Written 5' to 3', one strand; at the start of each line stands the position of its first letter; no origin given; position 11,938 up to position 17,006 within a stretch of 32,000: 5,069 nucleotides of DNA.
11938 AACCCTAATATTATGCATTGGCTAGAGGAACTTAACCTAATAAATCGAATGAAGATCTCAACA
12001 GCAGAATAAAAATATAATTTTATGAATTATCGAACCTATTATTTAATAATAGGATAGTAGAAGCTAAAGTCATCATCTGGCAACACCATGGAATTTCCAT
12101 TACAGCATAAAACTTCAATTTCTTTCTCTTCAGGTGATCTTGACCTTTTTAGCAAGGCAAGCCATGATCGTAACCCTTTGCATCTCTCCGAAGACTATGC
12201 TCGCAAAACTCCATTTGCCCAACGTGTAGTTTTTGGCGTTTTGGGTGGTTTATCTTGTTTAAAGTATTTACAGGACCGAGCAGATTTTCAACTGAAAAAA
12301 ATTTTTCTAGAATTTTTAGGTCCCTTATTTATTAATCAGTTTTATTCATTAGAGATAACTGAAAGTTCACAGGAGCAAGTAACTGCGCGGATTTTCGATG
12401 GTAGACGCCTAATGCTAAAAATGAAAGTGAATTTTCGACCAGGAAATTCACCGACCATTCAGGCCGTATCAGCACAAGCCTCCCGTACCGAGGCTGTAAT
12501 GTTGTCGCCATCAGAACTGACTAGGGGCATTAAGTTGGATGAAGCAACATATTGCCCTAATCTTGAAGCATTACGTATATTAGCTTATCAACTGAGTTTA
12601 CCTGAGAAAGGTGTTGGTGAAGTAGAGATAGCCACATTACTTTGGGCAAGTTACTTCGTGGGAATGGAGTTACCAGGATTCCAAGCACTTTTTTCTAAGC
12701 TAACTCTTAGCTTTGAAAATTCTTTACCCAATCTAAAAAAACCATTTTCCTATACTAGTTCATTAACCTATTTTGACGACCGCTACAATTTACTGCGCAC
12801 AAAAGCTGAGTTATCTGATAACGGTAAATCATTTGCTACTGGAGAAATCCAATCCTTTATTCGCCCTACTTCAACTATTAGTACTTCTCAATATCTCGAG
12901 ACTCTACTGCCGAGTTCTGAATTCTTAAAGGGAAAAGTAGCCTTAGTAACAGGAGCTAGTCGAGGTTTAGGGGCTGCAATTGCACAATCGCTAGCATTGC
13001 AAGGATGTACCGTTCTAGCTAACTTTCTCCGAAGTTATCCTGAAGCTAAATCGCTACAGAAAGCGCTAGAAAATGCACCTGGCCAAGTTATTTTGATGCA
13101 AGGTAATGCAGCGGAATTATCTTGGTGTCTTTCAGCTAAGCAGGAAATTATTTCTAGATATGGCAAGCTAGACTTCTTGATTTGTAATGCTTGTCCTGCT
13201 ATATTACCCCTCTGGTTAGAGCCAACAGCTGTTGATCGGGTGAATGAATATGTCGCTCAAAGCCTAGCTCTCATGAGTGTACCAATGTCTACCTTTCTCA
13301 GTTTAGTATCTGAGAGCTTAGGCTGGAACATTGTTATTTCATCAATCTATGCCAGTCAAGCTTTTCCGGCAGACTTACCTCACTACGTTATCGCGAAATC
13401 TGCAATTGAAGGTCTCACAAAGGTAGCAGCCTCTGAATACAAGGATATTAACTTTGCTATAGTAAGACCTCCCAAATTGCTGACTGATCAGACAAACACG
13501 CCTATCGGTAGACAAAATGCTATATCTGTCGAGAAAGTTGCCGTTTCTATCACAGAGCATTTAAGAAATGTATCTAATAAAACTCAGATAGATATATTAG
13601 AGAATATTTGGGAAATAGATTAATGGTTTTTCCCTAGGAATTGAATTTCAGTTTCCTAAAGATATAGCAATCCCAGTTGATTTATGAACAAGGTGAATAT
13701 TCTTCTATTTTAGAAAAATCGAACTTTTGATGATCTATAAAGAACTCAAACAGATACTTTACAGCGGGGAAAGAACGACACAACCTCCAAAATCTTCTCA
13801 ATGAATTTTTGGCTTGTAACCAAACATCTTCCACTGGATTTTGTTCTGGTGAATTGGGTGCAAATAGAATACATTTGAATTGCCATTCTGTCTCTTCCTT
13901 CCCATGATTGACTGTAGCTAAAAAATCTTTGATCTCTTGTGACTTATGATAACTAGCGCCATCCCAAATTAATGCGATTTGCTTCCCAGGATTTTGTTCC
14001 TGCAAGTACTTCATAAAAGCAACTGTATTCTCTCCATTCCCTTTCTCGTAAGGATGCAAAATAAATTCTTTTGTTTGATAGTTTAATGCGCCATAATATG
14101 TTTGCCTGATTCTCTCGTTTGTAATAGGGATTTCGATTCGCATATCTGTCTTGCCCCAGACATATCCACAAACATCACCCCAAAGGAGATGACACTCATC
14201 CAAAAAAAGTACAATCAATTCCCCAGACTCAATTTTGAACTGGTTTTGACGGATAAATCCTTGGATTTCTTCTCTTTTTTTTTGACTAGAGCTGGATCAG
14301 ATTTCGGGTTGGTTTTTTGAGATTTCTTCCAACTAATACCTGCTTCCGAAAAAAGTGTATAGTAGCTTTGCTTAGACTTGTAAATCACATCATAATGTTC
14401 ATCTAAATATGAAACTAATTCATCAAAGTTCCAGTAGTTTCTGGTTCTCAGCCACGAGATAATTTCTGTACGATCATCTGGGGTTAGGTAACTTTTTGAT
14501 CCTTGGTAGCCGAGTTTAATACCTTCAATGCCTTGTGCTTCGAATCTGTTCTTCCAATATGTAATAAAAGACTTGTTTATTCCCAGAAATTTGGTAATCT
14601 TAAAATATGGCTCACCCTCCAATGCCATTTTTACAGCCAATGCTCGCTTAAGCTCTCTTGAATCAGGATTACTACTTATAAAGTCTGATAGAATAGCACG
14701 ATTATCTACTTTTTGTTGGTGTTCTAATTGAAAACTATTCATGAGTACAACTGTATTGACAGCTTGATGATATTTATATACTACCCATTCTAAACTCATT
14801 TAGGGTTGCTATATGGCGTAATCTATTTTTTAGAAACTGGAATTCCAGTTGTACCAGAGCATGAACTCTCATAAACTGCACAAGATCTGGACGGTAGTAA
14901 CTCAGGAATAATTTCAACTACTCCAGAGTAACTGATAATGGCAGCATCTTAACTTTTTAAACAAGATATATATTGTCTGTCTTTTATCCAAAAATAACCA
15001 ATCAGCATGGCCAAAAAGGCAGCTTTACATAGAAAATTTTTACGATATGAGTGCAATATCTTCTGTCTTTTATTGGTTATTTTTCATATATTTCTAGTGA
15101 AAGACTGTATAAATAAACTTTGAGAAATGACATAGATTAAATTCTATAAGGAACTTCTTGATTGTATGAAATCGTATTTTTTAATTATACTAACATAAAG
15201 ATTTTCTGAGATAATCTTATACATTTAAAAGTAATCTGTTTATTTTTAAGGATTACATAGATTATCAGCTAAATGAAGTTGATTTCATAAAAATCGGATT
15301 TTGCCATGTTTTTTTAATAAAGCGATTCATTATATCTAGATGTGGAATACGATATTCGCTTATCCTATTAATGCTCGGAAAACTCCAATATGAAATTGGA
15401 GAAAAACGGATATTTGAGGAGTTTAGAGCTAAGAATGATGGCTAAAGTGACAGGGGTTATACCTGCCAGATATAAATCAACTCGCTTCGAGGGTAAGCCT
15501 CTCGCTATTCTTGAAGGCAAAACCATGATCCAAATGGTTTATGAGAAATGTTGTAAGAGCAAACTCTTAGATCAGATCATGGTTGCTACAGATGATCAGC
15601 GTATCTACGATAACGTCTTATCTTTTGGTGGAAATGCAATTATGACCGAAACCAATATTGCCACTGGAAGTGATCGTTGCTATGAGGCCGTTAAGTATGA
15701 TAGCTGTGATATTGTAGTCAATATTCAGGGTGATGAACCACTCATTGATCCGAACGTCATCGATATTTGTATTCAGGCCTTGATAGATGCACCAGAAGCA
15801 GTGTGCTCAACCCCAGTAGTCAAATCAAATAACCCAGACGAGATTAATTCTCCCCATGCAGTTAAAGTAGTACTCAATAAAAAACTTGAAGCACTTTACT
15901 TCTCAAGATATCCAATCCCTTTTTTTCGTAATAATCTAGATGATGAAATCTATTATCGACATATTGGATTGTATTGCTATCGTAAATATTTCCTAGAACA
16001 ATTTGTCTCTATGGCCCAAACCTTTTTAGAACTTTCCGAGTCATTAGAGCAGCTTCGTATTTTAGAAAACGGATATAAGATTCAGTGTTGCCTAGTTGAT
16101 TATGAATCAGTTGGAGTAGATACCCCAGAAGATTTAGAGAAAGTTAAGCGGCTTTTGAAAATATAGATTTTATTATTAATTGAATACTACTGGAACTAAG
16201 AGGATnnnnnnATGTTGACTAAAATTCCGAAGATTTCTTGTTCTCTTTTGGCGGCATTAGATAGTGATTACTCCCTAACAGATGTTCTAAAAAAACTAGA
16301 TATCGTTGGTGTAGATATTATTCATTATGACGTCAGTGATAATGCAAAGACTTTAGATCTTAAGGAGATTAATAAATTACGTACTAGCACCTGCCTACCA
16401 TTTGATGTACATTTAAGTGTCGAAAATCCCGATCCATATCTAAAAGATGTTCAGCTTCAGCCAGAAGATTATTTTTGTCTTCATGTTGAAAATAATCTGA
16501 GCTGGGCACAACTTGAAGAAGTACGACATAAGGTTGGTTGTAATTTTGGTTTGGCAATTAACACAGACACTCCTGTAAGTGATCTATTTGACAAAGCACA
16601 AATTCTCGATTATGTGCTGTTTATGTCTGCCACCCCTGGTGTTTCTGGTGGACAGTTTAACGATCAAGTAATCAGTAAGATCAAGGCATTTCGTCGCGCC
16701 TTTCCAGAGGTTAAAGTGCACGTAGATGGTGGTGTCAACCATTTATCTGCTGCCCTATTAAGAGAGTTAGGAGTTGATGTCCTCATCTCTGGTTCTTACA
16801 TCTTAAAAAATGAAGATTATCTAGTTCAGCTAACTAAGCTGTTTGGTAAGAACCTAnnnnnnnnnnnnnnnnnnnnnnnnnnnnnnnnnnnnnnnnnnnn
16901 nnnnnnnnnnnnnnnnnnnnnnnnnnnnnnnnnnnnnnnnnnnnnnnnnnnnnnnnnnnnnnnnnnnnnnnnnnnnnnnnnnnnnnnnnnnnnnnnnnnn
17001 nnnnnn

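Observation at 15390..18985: CMP-ulosonic-acid cassette that copies the Kdo pathway logic with three of four enzymes replaced by non-orthologous families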

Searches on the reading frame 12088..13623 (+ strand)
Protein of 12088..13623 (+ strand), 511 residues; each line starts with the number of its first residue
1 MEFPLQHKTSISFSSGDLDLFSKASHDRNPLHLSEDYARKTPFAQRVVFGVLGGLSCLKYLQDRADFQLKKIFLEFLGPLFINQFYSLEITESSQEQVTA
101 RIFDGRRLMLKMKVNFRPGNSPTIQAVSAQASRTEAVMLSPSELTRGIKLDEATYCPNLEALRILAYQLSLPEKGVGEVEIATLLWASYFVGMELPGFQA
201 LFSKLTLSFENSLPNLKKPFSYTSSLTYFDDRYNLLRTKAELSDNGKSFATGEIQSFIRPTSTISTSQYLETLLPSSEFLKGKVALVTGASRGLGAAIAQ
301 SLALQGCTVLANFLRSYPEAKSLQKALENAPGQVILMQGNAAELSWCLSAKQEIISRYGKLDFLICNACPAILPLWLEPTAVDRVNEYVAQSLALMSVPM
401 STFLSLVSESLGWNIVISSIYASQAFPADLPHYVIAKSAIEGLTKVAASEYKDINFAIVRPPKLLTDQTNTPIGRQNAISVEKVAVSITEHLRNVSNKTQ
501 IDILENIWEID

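Call 8: search_protein_families(library=pfam, proteins=[window:12088-13623:+], max_evalue=0.001)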
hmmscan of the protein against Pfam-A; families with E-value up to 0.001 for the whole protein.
window:12088-13623:+ (511 aa): 3 families
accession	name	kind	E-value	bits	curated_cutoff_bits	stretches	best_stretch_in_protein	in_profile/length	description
PF00106.31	adh_short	-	1.2e-21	77.5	26.6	1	283-469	1-187/195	short chain dehydrogenase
PF13561.12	adh_short_C2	-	4.2e-15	56.4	27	1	289-468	1-180/236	Enoyl-(Acyl carrier protein) reductase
PF01575.25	MaoC_dehydratas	-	7.8e-07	29.2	27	1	6-99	11-108/123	MaoC like domain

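Call 87: search_protein_families(library=ncbifam, proteins=[window:12088-13623:+], max_evalue=0.000001)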
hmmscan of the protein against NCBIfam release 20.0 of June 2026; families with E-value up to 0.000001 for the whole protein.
window:12088-13623:+ (511 aa): 130 families (the best 25 are shown)
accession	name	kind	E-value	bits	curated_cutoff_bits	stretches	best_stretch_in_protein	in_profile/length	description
NF005975.0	PRK08063.1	equivalog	2.8e-18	66.1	328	1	281-455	3-176/250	enoyl-[acyl-carrier-protein] reductase FabL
NF005559.1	PRK07231.1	subfamily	7.7e-17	61.6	215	1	280-474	2-196/249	glucose 1-dehydrogenase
NF009464.0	PRK12824.1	subfamily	1.7e-16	60.6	269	1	283-466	3-187/245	3-oxoacyl-ACP reductase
TIGR01963.1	PHB_DH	subfamily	2.2e-16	59.9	307.05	1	283-454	2-171/255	3-hydroxybutyrate dehydrogenase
NF005594.0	PRK07326.1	equivalog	3.3e-16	59.6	271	1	279-470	3-192/237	SDR family oxidoreductase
NF009468.0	PRK12826.1-4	equivalog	4.2e-16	59.4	318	1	279-466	4-192/256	SDR family oxidoreductase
NF005681.0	PRK07478.1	subfamily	1.3e-15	57.5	267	1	279-485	3-206/254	SDR family oxidoreductase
NF004199.0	PRK05653.1-4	equivalog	1.6e-15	57.4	301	1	280-491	3-215/247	3-oxoacyl-ACP reductase FabG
NF004198.0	PRK05653.1-3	equivalog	4.1e-15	55.9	296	1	278-490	3-215/248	3-oxoacyl-ACP reductase FabG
NF005672.0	PRK07454.1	equivalog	4.1e-15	55.6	234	1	281-455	5-177/241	SDR family oxidoreductase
NF005539.0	PRK07201.1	equivalog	4.2e-15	55.5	549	1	279-492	367-584/657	SDR family oxidoreductase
TIGR01829.1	AcAcCoA_reduct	subfamily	8.4e-15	55.1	302.1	1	283-460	1-179/242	acetoacetyl-CoA reductase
NF004746.0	PRK06077.1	equivalog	8.7e-15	54.8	320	1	280-453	4-174/252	3-ketoacyl-(acyl-carrier-protein) reductase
NF009093.0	PRK12429.1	subfamily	1.2e-14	54.3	258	1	280-452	3-173/259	3-hydroxybutyrate dehydrogenase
NF006598.0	PRK09135.1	equivalog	1.5e-14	54.2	288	1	281-450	5-173/249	pteridine reductase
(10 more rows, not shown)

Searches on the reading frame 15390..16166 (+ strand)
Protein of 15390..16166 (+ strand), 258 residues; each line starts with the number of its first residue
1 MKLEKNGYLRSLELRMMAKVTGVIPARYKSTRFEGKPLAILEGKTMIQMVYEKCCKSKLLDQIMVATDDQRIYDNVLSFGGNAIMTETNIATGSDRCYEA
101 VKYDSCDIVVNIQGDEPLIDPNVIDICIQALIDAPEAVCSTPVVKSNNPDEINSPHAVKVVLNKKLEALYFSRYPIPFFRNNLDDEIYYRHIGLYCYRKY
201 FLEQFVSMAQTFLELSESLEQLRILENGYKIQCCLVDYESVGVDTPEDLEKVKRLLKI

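Call 3: search_protein_families(library=pfam, proteins=[window:15390-16166:+], max_evalue=0.01)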
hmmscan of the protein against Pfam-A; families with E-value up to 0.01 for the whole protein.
window:15390-16166:+ (258 aa): 2 families
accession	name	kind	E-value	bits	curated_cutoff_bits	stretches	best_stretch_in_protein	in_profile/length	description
PF02348.25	CTP_transf_3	-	6.3e-58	196.6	22.6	1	22-231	2-217/217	Cytidylyltransferase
PF12804.13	NTP_transf_3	-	5.4e-06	27.1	27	1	29-139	8-119/160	MobA-like NTP transferase domain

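Call 4: search_protein_families(library=ncbifam, proteins=[window:15390-16166:+], max_evalue=0.01)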
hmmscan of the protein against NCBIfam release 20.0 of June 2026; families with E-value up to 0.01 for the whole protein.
window:15390-16166:+ (258 aa): 11 families
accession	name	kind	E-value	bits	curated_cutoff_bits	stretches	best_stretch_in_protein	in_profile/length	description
NF003952.0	PRK05450.1-5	subfamily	9.4e-90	300.1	193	1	19-257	2-246/250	3-deoxy-manno-octulosonate cytidylyltransferase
NF009905.0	PRK13368.1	subfamily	7.9e-85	284.1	255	1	19-257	2-239/243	3-deoxy-manno-octulosonate cytidylyltransferase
NF003950.0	PRK05450.1-3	subfamily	3.4e-83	278.8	234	1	19-257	2-243/248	3-deoxy-manno-octulosonate cytidylyltransferase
NF003948.0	PRK05450.1-1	equivalog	1.2e-67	227.7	281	1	19-257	5-244/248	3-deoxy-manno-octulosonate cytidylyltransferase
TIGR00466.1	kdsB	equivalog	8.5e-60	202.1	155.2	1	23-250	6-241/241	3-deoxy-manno-octulosonate cytidylyltransferase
TIGR03584.1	PseF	equivalog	8.3e-08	32.1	205.7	1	23-84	3-64/222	pseudaminic acid cytidylyltransferase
NF001457.0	PRK00317.1-3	equivalog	4.7e-06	26.2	164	1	27-139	9-121/200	molybdenum cofactor guanylyltransferase MobA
NF010936.0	PRK14356.1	equivalog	0.00039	19.4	666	1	21-134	7-126/456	bifunctional UDP-N-acetylglucosamine diphosphorylase/glucosamine-1-phosphate N-acetyltransferase GlmU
TIGR03310.1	matur_MocA_YgfJ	equivalog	0.0024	17.9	186.45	1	23-138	3-122/188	molybdenum cofactor cytidylyltransferase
TIGR03552.1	F420_cofC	equivalog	0.0036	17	105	0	45-139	31-125/196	2-phospho-L-lactate guanylyltransferase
TIGR01173.1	glmU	equivalog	0.0076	15.1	366.85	1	35-128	19-114/452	bifunctional UDP-N-acetylglucosamine diphosphorylase/glucosamine-1-phosphate N-acetyltransferase GlmU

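Call 57: search_solved_structures(query=window:15435-16166:+, max_evalue=1e-10, show_alignments=0)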
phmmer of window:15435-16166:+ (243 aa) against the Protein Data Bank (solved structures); distinct sequences matched with E-value up to 1e-10: 13.
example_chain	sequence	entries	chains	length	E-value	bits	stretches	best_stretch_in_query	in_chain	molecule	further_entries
1gq9_A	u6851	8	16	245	4.3e-52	180.3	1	4-241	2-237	3-DEOXY-MANNO-OCTULOSONATE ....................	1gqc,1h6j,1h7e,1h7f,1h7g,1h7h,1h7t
3oam_A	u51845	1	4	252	1.7e-49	171.8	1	6-241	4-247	3-deoxy-manno-octulosonate cytidylyltransferase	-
3duv_A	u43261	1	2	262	5.2e-48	166.9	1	6-241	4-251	3-deoxy-manno-octulosonate cytidylyltransferase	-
1vh3_A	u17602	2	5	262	5.3e-48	166.9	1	6-241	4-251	3-deoxy-manno-octulosonate cytidylyltransferase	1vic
4xwi_A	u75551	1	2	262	6.2e-45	156.9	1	5-241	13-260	3-deoxy-manno-octulosonate cytidylyltransferase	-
3tqd_A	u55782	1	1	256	1.2e-44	155.9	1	8-238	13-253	3-deoxy-manno-octulosonate cytidylyltransferase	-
4fcu_A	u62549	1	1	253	3e-44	154.6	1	8-239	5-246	3-deoxy-manno-octulosonate cytidylyltransferase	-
3pol_A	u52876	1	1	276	3.9e-44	154.3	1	8-239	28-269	3-deoxy-manno-octulosonate cytidylyltransferase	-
8ees_A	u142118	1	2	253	7.6e-43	150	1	8-240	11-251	3-deoxy-manno-octulosonate cytidylyltransferase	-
3jtj_A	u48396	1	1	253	7.9e-42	146.7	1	7-240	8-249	3-deoxy-manno-octulosonate cytidylyltransferase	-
1vh1_A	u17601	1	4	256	8.9e-41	143.3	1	7-239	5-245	3-deoxy-manno-octulosonate cytidylyltransferase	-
3k8d_A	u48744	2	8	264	9.7e-41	143.1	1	8-239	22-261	3-deoxy-manno-octulosonate cytidylyltransferase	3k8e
2y6p_A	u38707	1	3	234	3.8e-39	137.9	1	8-242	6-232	3-DEOXY-MANNO-OCTULOSONATE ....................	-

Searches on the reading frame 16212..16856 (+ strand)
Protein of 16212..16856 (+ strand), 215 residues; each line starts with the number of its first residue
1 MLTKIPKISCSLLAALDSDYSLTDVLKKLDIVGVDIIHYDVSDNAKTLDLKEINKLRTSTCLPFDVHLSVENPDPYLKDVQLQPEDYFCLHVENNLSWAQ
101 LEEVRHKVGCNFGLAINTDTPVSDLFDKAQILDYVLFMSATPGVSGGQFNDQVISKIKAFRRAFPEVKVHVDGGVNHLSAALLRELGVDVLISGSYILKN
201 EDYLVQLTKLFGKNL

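Call 67: search_solved_structures(query=window:16212-16856:+, max_evalue=0.001, show_alignments=3)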
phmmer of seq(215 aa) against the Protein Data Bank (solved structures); distinct sequences matched with E-value up to 0.001: 14.
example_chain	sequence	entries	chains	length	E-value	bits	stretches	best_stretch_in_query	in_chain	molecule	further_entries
3qc3_A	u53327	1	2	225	2.4e-18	69.8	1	23-203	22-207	D-ribulose-5-phosphate-3-epimerase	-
1tqj_A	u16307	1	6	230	2.4e-18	69.8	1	15-204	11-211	Ribulose-phosphate 3-epimerase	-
3ovp_A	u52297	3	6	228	2.5e-18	69.7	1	23-203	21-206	Ribulose-phosphate 3-epimerase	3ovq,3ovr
1h1y_A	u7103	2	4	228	3.8e-18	69.1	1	16-198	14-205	D-RIBULOSE-5-PHOSPHATE 3-EPIMERASE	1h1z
7b1w_J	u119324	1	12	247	6.9e-18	68.3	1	15-203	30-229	Ribulose-phosphate 3-epimerase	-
1rpx_A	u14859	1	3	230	1.3e-17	67.4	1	12-204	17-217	PROTEIN (RIBULOSE-PHOSPHATE 3-EPIMERASE)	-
2fli_A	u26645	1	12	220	7.1e-17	65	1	7-208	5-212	ribulose-phosphate 3-epimerase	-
7u5y_A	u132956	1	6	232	7.9e-17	64.8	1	17-205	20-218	Ribulose-phosphate 3-epimerase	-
5umf_A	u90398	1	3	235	1.1e-16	64.3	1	22-206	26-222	Ribulose-phosphate 3-epimerase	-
7sbj_A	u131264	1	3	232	3e-16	62.9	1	28-199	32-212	Ribulose-phosphate 3-epimerase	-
1tqx_A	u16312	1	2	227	4.2e-14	55.9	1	21-202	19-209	D-ribulose-5-phosphate 3-epimerase, putative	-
4nu7_A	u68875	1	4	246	6.6e-13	52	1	5-205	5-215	Ribulose-phosphate 3-epimerase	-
3ct7_A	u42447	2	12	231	1.5e-12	50.8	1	35-200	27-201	D-allulose-6-phosphate 3-epimerase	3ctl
3inp_A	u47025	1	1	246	2.6e-12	50.1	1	21-209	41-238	D-ribulose-phosphate 3-epimerase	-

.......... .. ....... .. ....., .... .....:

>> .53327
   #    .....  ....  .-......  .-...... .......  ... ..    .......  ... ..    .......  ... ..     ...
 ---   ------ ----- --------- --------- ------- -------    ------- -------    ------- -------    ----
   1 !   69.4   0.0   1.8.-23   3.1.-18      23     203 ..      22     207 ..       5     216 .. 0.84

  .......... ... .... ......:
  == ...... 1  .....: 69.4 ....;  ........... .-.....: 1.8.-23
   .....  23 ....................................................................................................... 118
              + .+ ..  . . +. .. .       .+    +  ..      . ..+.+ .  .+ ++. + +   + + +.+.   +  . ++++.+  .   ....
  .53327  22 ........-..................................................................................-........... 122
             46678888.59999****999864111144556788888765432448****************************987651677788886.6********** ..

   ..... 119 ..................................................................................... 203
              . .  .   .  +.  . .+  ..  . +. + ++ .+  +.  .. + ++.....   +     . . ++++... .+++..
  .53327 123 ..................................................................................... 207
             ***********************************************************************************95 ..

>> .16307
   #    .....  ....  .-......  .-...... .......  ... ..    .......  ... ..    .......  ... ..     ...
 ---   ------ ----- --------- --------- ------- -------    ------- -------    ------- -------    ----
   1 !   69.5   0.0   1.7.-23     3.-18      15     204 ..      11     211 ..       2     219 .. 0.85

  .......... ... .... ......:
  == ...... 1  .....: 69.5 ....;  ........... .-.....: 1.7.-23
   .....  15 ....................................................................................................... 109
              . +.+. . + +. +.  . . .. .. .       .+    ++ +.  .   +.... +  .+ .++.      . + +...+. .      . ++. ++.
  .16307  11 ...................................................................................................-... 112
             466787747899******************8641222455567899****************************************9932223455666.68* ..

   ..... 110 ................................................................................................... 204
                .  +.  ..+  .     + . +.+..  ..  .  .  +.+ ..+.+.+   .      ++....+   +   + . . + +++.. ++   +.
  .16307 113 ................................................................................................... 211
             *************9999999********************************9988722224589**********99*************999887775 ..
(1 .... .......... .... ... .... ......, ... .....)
